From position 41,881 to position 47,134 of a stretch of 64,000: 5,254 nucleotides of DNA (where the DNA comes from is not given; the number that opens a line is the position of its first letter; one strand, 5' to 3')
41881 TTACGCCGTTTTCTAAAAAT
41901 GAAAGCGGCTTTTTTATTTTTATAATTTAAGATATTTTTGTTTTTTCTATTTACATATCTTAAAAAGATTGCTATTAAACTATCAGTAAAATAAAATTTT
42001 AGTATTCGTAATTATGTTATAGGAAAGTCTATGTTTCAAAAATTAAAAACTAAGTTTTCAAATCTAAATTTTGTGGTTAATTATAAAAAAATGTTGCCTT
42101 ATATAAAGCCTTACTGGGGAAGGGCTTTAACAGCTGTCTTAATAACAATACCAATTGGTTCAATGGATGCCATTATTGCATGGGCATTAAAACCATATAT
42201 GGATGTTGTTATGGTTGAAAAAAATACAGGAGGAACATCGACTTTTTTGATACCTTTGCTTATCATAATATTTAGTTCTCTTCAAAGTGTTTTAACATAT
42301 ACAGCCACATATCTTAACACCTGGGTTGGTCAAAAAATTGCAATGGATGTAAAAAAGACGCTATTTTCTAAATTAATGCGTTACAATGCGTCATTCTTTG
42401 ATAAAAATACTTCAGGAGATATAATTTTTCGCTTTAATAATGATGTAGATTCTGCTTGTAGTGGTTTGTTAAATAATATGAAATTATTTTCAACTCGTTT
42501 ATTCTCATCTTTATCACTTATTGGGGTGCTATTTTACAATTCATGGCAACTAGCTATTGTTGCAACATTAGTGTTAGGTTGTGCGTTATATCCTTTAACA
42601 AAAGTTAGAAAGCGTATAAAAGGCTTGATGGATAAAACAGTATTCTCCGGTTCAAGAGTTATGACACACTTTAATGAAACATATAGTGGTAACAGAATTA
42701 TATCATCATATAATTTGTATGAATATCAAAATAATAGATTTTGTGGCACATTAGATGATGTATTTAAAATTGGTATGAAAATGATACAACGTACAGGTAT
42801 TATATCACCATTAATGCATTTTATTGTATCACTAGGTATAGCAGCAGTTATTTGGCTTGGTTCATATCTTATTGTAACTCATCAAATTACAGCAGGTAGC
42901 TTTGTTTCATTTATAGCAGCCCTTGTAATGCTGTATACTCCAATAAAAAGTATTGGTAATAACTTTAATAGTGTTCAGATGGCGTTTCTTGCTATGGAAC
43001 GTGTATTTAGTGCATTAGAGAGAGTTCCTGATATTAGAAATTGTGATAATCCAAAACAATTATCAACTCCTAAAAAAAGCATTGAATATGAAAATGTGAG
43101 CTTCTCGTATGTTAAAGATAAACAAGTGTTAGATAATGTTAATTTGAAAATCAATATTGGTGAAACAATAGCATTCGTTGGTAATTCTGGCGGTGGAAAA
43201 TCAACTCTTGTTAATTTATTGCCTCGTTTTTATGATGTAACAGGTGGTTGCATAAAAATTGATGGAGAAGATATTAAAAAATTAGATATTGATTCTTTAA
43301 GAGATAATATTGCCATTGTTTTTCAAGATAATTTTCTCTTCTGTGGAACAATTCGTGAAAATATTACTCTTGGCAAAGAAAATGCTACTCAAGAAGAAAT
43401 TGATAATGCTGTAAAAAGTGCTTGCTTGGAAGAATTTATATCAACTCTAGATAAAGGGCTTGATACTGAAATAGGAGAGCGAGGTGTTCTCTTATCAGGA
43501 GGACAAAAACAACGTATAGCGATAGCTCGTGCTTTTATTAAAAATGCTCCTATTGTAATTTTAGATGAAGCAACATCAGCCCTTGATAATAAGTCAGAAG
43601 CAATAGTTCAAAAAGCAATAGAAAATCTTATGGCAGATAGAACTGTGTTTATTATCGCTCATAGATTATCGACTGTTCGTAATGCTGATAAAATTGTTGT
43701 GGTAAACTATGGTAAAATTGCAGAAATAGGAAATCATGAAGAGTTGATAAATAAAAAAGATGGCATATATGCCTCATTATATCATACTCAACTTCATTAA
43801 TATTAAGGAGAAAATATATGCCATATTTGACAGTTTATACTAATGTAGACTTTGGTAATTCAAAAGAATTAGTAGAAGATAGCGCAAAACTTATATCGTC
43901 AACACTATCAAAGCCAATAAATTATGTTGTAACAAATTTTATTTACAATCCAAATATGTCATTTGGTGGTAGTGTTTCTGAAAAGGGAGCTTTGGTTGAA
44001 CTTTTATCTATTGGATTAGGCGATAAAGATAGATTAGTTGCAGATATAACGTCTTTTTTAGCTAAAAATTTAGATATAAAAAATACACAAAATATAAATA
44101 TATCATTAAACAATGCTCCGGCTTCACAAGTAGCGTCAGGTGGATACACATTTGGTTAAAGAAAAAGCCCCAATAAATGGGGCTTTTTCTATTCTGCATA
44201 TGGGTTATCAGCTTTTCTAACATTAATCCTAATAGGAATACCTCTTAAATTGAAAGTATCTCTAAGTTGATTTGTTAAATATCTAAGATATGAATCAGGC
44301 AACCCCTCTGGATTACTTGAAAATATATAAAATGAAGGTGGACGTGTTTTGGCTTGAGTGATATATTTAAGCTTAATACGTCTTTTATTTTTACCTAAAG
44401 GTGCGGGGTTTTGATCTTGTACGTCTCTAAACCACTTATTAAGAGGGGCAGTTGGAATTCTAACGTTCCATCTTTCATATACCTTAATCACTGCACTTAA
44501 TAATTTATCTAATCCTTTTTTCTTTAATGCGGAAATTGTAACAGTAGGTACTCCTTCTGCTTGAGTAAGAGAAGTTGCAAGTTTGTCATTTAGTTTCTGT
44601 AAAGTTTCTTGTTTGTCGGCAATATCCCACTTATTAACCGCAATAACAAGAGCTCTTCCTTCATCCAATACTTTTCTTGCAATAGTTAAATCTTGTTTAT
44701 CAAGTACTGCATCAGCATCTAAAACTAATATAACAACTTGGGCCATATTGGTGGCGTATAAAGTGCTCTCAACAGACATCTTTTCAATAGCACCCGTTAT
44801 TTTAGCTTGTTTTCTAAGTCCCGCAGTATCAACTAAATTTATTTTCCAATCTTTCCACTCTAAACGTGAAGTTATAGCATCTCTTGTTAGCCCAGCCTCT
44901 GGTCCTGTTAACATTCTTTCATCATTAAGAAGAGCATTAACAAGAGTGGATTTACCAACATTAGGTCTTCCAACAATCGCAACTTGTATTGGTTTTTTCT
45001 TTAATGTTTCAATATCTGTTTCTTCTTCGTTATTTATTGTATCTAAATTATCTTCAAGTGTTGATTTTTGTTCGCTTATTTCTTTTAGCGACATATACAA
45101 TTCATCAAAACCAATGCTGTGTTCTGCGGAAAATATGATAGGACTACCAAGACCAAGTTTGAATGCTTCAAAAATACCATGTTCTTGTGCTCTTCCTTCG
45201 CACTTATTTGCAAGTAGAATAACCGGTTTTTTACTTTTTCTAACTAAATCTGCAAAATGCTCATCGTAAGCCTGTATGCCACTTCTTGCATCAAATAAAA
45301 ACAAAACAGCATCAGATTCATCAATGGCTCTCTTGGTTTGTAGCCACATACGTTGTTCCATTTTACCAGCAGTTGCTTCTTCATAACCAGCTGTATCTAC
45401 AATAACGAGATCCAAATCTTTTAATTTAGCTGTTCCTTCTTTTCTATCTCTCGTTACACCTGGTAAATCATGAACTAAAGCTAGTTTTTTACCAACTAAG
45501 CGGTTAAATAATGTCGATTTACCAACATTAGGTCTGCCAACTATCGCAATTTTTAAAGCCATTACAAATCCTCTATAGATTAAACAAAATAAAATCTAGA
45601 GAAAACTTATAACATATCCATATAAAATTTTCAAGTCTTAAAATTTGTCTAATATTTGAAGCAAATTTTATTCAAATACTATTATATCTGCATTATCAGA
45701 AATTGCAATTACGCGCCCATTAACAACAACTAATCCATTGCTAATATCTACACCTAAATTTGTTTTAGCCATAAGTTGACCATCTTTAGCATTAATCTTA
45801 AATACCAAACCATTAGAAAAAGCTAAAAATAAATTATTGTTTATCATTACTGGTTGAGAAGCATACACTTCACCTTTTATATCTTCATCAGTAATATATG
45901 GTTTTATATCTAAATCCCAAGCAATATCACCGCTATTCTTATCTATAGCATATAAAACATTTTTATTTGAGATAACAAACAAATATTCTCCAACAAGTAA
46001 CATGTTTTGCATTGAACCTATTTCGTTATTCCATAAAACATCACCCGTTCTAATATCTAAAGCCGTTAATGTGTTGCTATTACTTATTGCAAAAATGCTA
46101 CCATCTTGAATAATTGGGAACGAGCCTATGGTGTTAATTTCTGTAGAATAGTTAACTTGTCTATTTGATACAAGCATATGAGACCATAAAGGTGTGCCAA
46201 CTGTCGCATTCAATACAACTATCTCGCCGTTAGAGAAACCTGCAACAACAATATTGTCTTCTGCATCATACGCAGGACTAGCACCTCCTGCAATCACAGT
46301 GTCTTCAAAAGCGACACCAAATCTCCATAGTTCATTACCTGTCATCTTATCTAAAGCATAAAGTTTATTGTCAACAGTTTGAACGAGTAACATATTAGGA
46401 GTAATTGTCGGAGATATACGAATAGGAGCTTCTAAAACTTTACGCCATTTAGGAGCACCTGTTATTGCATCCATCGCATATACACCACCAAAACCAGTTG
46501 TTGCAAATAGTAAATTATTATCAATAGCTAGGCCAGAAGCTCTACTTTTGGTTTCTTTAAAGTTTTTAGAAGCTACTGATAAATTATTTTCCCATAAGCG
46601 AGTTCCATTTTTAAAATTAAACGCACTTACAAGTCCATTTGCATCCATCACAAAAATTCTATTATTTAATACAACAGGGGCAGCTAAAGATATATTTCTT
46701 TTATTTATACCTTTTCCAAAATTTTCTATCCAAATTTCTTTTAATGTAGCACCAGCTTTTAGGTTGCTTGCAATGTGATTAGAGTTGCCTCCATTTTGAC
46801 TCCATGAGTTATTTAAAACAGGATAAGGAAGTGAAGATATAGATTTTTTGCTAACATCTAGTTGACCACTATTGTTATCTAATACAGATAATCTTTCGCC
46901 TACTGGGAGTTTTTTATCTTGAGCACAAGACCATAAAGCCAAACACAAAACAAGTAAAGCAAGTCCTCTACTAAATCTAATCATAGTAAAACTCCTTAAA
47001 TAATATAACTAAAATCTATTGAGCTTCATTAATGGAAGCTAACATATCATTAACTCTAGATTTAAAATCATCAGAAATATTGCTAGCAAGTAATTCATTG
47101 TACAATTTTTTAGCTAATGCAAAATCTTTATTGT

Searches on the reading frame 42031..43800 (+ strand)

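Call 66: search_protein_families(library=pfam, proteins=[window:42031-43800:+], max_evalue=0.00001)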
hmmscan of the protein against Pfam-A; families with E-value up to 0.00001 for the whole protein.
window:42031-43800:+ (589 aa): 3 families
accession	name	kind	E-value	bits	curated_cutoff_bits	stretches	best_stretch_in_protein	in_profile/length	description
PF00664.28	ABC_membrane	-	7.3e-40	137.8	28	1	37-304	6-273/274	ABC transporter transmembrane region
PF00005.33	ABC_tran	-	4.2e-32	112.1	25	1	367-516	1-137/137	ABC transporter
PF02463.25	SMC_N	-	4.2e-10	39.8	40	1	410-559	113-212/220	RecF/RecN/SMC N terminal domain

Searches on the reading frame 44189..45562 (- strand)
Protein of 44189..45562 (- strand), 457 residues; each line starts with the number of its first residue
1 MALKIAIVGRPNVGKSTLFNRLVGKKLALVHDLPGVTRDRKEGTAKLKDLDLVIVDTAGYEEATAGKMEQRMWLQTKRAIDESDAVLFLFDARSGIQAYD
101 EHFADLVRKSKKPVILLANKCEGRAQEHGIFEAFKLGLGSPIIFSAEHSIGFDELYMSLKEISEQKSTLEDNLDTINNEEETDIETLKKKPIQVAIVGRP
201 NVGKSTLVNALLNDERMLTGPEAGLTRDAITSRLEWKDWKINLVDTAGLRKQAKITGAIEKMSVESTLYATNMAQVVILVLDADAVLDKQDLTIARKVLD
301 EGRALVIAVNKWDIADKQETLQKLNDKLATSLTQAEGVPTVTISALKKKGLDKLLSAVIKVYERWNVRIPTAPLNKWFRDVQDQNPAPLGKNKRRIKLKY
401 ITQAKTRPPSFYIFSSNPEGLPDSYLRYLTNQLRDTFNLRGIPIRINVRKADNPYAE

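Call 66: search_protein_families(library=pfam, proteins=[window:44189-45562:-], max_evalue=0.00001)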
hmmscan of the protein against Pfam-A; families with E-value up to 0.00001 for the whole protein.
window:44189-45562:- (457 aa): 11 families
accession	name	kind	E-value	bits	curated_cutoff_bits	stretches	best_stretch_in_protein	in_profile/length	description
PF01926.29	MMR_HSR1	-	1.5e-55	186.6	21.9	2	4-120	1-113/113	50S ribosome-binding GTPase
PF02421.24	FeoB_N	-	2.6e-33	115.2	27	2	193-357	2-155/156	Ferrous iron transport protein B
PF14714.11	KH_dom-like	-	2.3e-29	101.9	27.3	1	368-449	1-81/81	KH-domain-like of EngA bacterial GTPase enzymes, C-terminal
PF00009.33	GTP_EFTU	-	4.1e-23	82.4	26.5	1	192-362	4-186/188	Elongation factor Tu GTP binding domain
PF00350.29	Dynamin_N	-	2.2e-16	60.8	27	0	46-120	97-167/168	Dynamin family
PF04548.22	AIG1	-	9.7e-16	58.2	27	1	194-298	3-107/212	AIG1 family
PF00071.28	Ras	-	4.8e-14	52.7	21.6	1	4-126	1-119/162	Ras family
PF03193.22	RsgA_GTPase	-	6.9e-12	46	30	0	158-220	71-135/174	RsgA GTPase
PF08477.19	Roc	-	1.2e-11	45.3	27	0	4-121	1-118/119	Ras of Complex, Roc, domain of DAPkinase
PF00025.27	Arf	-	5e-08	33.1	22.3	0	187-359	10-171/174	ADP-ribosylation factor family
PF10662.15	PduV-EutP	-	4.2e-06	27.1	21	0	195-356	5-139/143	Ethanolamine utilisation - propanediol utilisation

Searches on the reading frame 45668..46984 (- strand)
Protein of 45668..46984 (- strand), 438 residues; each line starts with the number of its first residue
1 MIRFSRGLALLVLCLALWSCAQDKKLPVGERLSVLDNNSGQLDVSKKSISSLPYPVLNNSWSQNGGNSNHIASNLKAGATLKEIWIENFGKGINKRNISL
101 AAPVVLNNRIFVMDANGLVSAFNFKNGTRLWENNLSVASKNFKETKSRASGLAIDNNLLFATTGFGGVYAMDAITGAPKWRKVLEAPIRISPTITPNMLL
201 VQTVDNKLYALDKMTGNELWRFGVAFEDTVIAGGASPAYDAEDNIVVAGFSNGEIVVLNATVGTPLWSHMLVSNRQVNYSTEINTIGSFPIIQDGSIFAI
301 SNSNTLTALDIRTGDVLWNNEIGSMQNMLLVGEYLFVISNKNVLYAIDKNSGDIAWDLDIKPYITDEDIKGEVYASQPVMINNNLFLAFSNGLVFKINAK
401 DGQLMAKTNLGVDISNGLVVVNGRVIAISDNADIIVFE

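Call 66: search_protein_families(library=pfam, proteins=[window:45668-46984:-], max_evalue=0.00001)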
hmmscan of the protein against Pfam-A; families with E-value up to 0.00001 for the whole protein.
window:45668-46984:- (438 aa): 5 families
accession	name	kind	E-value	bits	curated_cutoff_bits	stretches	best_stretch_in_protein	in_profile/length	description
PF13360.13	PQQ_2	-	2.4e-55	188.2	27.6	1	116-357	2-232/233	Outer membrane protein assembly factor BamB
PF13570.13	Beta-prop_ACSF4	-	5.9e-25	88.8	133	2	235-423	53-225/329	Beta-alanine-activating enzyme, beta-propeller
PF01011.28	PQQ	-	1.2e-18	67.6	26.7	0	189-227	50-88/595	Glucose/ethanol/alcohol dehydrogenase, beta-propeller domain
PF25293.1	Beta-prop_EMC1_N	-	9e-11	42.3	34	0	297-410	34-147/219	EMC1 N-terminal beta-propeller domain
PF23727.1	Beta-prop_FAM234A_B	-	7.5e-07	28.5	26.4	0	298-327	94-123/467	FAM234A/B beta-propeller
